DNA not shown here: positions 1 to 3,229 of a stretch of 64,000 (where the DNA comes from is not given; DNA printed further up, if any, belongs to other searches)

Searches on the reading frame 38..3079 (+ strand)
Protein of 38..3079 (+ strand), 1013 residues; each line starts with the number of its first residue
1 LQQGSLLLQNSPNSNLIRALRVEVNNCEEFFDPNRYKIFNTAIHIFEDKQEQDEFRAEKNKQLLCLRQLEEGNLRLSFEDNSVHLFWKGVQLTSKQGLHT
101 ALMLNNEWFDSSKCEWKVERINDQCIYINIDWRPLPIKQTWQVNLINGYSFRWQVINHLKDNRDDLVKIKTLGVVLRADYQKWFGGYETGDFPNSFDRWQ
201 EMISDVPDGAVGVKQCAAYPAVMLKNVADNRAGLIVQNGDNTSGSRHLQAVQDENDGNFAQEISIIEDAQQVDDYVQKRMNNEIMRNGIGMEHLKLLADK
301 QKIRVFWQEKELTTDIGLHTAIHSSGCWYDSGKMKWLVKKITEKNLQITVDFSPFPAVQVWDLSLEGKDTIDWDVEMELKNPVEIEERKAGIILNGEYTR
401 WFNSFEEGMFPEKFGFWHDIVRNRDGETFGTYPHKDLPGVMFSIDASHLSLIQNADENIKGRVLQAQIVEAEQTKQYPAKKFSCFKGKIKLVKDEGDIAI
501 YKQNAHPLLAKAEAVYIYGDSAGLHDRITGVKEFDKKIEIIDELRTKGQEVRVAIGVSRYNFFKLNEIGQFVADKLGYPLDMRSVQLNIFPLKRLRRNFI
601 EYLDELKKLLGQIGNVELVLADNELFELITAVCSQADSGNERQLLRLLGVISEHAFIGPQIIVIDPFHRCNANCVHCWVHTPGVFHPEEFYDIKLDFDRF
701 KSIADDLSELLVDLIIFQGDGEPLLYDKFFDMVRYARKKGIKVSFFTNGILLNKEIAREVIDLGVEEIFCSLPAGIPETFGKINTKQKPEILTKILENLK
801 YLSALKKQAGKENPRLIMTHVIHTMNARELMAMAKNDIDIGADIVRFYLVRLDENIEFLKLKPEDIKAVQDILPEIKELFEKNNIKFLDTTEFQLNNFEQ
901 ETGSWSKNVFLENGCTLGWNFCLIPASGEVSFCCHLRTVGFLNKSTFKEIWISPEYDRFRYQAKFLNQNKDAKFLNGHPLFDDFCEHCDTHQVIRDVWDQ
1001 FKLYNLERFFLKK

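Call 44: search_protein_families(library=pfam, proteins=[window:38-3079:+], max_evalue=0.001)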
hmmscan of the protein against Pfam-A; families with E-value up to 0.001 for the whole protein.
window:38-3079:+ (1013 aa): 2 families
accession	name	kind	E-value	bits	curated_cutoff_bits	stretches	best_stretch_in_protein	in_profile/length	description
PF04055.27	Radical_SAM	-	8.2e-16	59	29.5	1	666-800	3-137/166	Radical SAM superfamily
PF13186.11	SPASM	-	3.2e-08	34.2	21.5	1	915-967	1-53/67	Iron-sulfur cluster-binding domain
